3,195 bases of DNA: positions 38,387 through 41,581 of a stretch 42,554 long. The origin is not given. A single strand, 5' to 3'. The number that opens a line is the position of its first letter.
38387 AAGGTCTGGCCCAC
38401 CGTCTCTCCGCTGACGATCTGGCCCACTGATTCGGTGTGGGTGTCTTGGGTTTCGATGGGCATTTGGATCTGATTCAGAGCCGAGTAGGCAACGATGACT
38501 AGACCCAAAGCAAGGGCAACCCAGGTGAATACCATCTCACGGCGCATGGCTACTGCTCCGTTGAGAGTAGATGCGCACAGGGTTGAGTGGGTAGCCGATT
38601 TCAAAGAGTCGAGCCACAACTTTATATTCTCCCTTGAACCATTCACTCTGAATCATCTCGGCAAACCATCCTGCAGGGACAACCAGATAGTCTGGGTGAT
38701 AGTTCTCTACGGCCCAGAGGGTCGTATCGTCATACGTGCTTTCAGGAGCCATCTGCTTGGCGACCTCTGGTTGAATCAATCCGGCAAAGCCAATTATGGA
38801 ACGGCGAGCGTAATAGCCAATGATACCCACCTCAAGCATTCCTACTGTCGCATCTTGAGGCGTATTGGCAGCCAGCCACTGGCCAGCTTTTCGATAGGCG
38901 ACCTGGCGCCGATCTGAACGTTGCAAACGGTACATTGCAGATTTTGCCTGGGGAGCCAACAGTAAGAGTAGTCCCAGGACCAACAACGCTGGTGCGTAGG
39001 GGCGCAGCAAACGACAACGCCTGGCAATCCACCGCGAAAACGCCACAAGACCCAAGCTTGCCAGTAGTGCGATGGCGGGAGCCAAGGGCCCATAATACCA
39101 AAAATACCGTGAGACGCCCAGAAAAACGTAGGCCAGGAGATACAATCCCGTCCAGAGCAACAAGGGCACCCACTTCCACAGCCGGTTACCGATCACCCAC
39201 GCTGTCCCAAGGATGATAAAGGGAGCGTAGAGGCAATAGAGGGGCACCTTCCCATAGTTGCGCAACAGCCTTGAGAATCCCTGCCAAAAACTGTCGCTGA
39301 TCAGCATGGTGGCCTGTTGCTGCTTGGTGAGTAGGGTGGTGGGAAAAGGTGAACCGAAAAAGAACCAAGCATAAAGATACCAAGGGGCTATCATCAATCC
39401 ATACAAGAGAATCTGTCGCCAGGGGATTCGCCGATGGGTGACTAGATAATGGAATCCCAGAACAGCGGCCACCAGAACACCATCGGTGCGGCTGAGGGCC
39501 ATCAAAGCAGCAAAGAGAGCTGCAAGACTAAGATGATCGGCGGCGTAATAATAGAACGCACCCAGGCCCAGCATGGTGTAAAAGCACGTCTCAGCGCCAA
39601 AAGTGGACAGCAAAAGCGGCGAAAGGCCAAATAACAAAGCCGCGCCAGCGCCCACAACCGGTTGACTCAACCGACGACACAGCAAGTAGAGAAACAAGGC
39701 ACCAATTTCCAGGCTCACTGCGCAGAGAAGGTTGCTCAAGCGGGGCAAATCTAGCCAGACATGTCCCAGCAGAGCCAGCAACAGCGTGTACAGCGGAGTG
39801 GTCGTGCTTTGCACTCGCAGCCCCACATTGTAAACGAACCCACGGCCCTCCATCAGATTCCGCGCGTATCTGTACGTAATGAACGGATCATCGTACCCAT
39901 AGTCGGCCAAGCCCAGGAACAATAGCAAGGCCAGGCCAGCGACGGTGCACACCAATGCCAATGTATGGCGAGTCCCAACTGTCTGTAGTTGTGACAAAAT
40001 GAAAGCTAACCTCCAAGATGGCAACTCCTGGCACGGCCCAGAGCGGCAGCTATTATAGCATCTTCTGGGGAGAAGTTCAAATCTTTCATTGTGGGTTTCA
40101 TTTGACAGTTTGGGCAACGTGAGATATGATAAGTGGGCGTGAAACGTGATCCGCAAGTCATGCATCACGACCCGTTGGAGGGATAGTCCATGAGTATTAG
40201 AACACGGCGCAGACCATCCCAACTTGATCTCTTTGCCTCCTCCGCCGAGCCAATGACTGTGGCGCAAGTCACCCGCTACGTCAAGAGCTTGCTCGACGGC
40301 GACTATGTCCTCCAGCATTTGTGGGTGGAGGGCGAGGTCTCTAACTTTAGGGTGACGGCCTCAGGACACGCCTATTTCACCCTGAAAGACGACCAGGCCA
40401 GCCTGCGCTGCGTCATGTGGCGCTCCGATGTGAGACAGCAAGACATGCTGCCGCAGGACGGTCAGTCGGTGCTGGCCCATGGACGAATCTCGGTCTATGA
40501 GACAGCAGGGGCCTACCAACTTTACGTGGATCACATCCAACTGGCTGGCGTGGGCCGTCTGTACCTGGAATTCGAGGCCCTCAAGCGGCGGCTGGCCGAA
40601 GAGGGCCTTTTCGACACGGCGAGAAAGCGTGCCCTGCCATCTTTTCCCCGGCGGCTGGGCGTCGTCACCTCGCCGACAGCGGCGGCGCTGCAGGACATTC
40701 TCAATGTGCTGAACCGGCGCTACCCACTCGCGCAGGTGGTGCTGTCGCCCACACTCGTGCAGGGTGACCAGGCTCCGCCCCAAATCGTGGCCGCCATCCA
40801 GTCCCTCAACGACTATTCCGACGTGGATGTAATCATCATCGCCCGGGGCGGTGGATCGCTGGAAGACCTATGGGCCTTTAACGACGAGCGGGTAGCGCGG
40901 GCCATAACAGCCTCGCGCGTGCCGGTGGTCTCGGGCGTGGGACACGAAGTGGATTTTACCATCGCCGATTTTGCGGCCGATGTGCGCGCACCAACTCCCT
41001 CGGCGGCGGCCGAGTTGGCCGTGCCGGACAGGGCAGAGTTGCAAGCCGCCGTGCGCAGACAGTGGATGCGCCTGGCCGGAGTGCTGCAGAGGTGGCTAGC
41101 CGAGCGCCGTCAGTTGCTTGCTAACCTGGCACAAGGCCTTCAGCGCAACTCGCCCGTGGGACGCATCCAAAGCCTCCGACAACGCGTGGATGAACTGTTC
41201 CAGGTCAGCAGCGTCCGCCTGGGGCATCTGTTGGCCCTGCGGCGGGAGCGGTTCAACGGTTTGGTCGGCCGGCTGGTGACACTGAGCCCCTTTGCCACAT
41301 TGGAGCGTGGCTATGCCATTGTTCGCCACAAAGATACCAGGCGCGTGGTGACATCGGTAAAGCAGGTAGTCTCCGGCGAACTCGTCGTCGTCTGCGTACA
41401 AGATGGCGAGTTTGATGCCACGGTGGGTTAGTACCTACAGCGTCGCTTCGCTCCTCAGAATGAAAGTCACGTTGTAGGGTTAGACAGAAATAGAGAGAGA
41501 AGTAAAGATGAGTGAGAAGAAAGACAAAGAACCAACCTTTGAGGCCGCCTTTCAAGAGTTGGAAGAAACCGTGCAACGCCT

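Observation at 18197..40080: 22-kb, 17-gene co-directional supercluster combining ABC-type glycan polymerisation with a lipid-linked extracytoplasmic decoration system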

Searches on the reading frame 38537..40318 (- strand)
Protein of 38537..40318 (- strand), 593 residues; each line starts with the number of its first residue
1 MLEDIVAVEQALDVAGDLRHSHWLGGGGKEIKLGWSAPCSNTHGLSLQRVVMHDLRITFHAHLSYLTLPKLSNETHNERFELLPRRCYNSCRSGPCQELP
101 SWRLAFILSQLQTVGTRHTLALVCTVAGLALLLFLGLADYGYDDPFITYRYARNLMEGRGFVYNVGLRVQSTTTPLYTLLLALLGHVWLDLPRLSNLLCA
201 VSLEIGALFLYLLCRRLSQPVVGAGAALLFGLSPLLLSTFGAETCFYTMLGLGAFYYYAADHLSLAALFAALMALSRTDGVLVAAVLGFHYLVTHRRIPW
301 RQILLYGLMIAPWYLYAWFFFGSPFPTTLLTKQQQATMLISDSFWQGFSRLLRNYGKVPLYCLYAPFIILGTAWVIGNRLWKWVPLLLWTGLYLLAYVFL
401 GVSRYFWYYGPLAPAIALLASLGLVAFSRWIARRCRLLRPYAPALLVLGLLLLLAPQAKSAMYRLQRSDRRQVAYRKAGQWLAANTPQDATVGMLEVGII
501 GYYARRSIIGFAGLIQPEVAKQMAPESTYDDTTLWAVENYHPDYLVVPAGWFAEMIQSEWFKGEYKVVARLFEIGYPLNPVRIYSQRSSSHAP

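Call 4: search_protein_families(library=pfam, proteins=[window:38537-40318:-], max_evalue=0.01)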
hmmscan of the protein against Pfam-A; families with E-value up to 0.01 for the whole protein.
window:38537-40318:- (593 aa): 1 family
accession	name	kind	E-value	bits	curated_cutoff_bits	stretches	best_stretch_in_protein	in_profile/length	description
PF09852.15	DUF2079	-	0.0053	16.3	28.2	1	197-395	68-259/459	Predicted membrane protein (DUF2079)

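Call 13: search_protein_families(library=ncbifam, proteins=[window:38537-39997:-], max_evalue=0.001)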
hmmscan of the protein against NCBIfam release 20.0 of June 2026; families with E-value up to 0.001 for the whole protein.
window:38537-39997:- (486 aa): 2 families
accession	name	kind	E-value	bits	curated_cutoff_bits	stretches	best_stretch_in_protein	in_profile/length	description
NF041481.1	beta_arabfuran_tase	equivalog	4.1e-06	25.1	1050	1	15-124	6-119/633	terminal beta-(1->2)-arabinofuranosyltransferase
NF046093.1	AZOBR_p60025_fam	subfamily_domain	6.7e-05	22.2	150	1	34-203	61-227/232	AZOBR_p60025 family cell surface glycopolymer formation protein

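Call 101: search_protein_representatives(protein=window:38540-39997:-)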
Query: 486 residues. Proteins with E-value up to 0.001 (for the whole library): 10997; up to 1e-10: 4250; up to 1e-30: 758. The best 150 are listed.
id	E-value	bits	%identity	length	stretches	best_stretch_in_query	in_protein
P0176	8.9e-117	407.4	50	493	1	16-450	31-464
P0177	5.7e-114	398.1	48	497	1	15-465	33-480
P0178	1.9e-112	393.1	49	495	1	6-441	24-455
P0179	2.5e-106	372.9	50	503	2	151-461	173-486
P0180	4.0e-104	365.6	43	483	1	21-480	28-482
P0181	1.4e-101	357.2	45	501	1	20-451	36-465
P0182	1.4e-100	353.9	48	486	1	21-455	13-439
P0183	2.8e-100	353.0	44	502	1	23-450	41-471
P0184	4.9e-95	335.7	40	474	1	19-449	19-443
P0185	1.2e-94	334.4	44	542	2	157-446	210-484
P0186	5.6e-94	332.2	45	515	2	5-327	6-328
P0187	2.7e-91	323.3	41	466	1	15-453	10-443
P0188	3.8e-91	322.8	41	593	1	22-446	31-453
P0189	8.1e-91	321.8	45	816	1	24-451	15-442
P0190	2.9e-90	319.9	46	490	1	16-442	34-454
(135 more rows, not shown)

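Call 103: search_protein_families(library=pfam, alignment_id=A6, max_evalue=0.001)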
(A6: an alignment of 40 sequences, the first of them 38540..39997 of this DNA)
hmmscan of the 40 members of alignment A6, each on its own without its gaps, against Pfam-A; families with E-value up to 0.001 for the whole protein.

A. member 1, window:38540-39997:- (486 aa): 0 families

B. families by the number of members that match (of 40 scanned): 7 families
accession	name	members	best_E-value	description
PF14524.12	Wzt_C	2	0.00015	Wzt C-terminal domain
PF04616.20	Glyco_hydro_43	1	3.6e-15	Glycosyl hydrolases family 43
PF00251.26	Glyco_hydro_32N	1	2.1e-08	Glycosyl hydrolases family 32 N-terminal domain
PF09852.15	DUF2079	1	1.8e-07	Predicted membrane protein (DUF2079)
PF13231.12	PMT_2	1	8.8e-06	Dolichyl-phosphate-mannose-protein mannosyltransferase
PF04041.19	Glyco_hydro_130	1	4.9e-05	beta-1,4-mannooligosaccharide phosphorylase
PF09594.16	GT87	1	0.00048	Glycosyltransferase family 87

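Call 106: search_protein_families(library=ncbifam, alignment_id=A6, max_evalue=0.001)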
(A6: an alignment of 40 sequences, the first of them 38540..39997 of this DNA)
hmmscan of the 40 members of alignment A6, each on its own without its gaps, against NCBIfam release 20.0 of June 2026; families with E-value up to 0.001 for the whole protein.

A. member 1, window:38540-39997:- (486 aa): 2 families
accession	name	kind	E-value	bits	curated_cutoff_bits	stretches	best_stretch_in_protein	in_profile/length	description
NF041481.1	beta_arabfuran_tase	equivalog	4.1e-06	25.1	1050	1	15-124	6-119/633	terminal beta-(1->2)-arabinofuranosyltransferase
NF046093.1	AZOBR_p60025_fam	subfamily_domain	6.7e-05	22.2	150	1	34-203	61-227/232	AZOBR_p60025 family cell surface glycopolymer formation protein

B. families by the number of members that match (of 40 scanned): 6 families
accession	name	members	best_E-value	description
NF041481.1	beta_arabfuran_tase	19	4.9e-08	terminal beta-(1->2)-arabinofuranosyltransferase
NF046093.1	AZOBR_p60025_fam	18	2.6e-09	AZOBR_p60025 family cell surface glycopolymer formation protein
NF047440.1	LA3751_2_3_fam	3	1.5e-09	LA_3751/LA_3752 family putative glycosyltransferase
NF052550.1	BManbPhaseBMBP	1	9e-05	beta-1,2-mannobiose phosphorylase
NF049888.1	AlphArabdaseBT0367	1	9.7e-05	arabinan endo-1,5-alpha-L-arabinosidase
NF053747.1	NdoAlphArabAbnA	1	0.00016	arabinan endo-1,5-alpha-L-arabinosidase AbnA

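Call 111: predict_structure(alignment_id=A6)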
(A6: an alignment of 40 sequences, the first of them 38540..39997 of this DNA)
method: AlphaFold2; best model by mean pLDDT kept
length: 486 residues; sequences in the alignment: 40
mean_pLDDT: 95.4   pTM: 0.93
mean pLDDT of the five models: 95.4, 94.9, 94.7, 94.6, 94.5
residues with pLDDT >= 90: 461; 70-90: 12; 50-70: 6; < 50: 7
segments of 3 or more residues with pLDDT < 50: 1-4, 484-486
pLDDT, mean of each block of 10 residues (from residue 1): 58 89 96 96 98 97 95 98 98 98 96 96 97 97 99 98 98 98 98 98 98 95 94 96 97 97 97 95 98 96 98 98 97 96 97 92 95 98 97 98 96 97 97 98 96 97 97 97 55
secondary structure, 60 per line:
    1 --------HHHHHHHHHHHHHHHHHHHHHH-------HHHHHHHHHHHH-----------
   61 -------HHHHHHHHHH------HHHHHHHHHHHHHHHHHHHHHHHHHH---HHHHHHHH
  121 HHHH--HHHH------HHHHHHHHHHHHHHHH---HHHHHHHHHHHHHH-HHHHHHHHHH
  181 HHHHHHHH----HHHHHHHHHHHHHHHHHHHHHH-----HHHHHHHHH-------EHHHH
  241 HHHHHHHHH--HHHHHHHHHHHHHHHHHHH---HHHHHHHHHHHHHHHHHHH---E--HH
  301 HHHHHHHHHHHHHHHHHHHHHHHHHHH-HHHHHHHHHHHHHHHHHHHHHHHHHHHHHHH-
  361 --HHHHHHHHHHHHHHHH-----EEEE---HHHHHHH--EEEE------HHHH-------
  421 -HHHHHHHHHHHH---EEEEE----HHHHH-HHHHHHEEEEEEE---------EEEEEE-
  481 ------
elements in order: H9-30 H38-49 H68-77 H84-109 H113-124 H127-130 H137-152 H156-169 H171-188 H193-214 H220-228 H237-249 H252-270 H274-292 H299-327 H329-359 H363-378 E384-387 H391-397 E400-403 H410-413 H422-433 E437-441 H446-450 H452-457 E458-464 E474-479

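Call 113: fold_search(model_id=the predicted structure, library=pdb)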
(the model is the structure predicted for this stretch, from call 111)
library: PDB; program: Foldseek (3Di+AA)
matches with E <= 10: 336; with E <= 0.001: 29
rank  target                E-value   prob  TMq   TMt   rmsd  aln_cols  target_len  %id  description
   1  5f15                  5.3e-08  1.00  0.61  0.56   8.3       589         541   14  Crystal Structure of ArnT from Cupriavidus metallidurans bound to Undecaprenyl phosphate (released 2016-02-17)
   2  6s7o_A                1.4e-07  1.00  0.57  0.44  13.9       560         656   16  Cryo-EM structure of human oligosaccharyltransferase complex OST-A (released 2019-12-18)
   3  8b6l_I                1.8e-07  1.00  0.56  0.42  13.9       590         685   14  Subtomogram average of the human Sec61-TRAP-OSTA-translocon (released 2022-12-07)
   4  8age_A                2.3e-07  1.00  0.60  0.47  11.4       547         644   16  Structure of yeast oligosaccharylransferase complex with acceptor peptide bound (released 2022-12-07)
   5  6ezn_F                3.4e-07  1.00  0.60  0.47  12.6       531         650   16  Cryo-EM structure of the yeast oligosaccharyltransferase (OST) complex (released 2018-01-17)
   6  5ezm                  4.0e-07  1.00  0.61  0.56   7.7       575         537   14  Crystal Structure of ArnT from Cupriavidus metallidurans in the apo state (released 2016-02-17)
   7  3wak                  4.2e-07  1.00  0.57  0.34  12.4       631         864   14  Crystal structure of the Archaeoglobus fulgidus oligosaccharyltransferase (O29867_ARCFU) in the apo form (released 2013-10-30)
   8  9s6u_A                5.9e-07  1.00  0.61  0.55   7.7       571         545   14  Ternary cryo-EM structure of human ALG9 with Dol25-PP-GlcNAc2Man8, Dol25-P-Man and Fab (released 2026-03-18)
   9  9s6s_A                5.9e-07  1.00  0.59  0.54   7.9       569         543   15  Ternary cryo-EM structure of human ALG9 with Dol25-PP-GlcNAc2Man6, Dol25-P-Man and Fab (released 2026-03-18)
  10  7oci_F                7.3e-07  1.00  0.59  0.47  10.7       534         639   16  Cryo-EM structure of yeast Ost6p containing oligosaccharyltransferase complex (released 2022-02-16)
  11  9n9j_I                7.3e-07  1.00  0.59  0.43  14.2       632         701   15  Structure of a GRP94 folding intermediate engaged with a CCDC134- and FKBP11-bound secretory translocon (released 2025-11-19)
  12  6ftg_5                9.5e-07  1.00  0.58  0.46  14.8       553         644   15  Subtomogram average of OST-containing ribosome-translocon complexes from canine rough microsomal membranes (released 2018-03-21)
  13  7e9s_A                1.2e-06  1.00  0.60  0.36  12.8       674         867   14  Archaeal oligosaccharyltransferase AglB from Archaeoglobus fulgidus in complex with an inhibitory peptide and a dolich (released 2021-09-08)
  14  8pn9_A                1.3e-06  1.00  0.60  0.46   7.6       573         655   15  Structure of human oligosaccharyltransferase OST-A complex bound to NGI-1 (released 2024-05-08)
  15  9s6t_A                1.4e-06  1.00  0.59  0.59   7.6       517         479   12  Ternary cryo-EM structure of chicken ALG12 with Dol25-PP-GlcNAc2Man7, Dol25-P-Man, and Fab (released 2026-03-18)
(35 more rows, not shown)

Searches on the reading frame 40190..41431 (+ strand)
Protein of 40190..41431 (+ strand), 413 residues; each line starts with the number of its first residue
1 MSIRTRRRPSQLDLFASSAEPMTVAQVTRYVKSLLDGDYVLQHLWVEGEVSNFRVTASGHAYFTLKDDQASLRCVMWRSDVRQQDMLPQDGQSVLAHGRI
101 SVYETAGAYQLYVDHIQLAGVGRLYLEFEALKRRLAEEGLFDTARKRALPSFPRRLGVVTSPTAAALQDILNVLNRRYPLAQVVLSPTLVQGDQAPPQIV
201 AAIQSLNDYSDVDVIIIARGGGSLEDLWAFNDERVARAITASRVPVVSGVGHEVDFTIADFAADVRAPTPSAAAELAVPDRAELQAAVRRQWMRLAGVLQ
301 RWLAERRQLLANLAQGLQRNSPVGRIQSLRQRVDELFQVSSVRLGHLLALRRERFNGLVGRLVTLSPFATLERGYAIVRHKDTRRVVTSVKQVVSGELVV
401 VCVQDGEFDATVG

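Call 12: find_encoding_contigs(protein=window:40190-41431:+, flank=10000, max_places=6)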
Protein window:40190-41431:+ (413 aa): 1 contig read that carries it; 1 place shown.
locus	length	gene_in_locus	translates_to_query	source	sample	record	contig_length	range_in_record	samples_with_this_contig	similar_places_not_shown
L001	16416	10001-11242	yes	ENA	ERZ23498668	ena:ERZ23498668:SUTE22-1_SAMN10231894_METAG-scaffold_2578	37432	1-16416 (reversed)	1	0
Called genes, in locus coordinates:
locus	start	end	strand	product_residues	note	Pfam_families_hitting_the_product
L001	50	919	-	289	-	PF01370:Epimerase, PF04321:RmlD_sub_bind, PF02719:Polysacc_synt_2 (weak), PF16363:GDP_Man_Dehyd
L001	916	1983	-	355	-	PF01073:3Beta_HSD, PF01370:Epimerase, PF04321:RmlD_sub_bind, PF05368:NmrA (faint), PF07993:NAD_binding_4 (faint), PF13460:NAD_binding_10, PF16363:GDP_Man_Dehyd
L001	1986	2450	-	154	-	PF00908:dTDP_sugar_isom, PF05523:FdtA (weak), PF14667:Polysacc_synt_C (weak)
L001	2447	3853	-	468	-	PF00535:Glycos_transf_2, PF10111:Glyco_tranf_2_2 (faint), PF13506:Glyco_transf_21 (weak), PF13641:Glyco_tranf_2_3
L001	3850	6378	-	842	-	PF00535:Glycos_transf_2, PF10111:Glyco_tranf_2_2, PF13641:Glyco_tranf_2_3 (weak), PF13692:Glyco_trans_1_4 (weak)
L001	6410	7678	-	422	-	PF00005:ABC_tran, PF13304:AAA_21 (faint), PF14524:Wzt_C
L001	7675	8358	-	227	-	-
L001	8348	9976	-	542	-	-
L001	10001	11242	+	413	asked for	PF13742:tRNA_anti_2, PF01336:tRNA_anti-codon, PF02601:Exonuc_VII_L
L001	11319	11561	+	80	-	PF02609:Exonuc_VII_S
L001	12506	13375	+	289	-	-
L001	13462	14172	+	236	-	-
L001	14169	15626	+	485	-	PF00361:Proton_antipo_M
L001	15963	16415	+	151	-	?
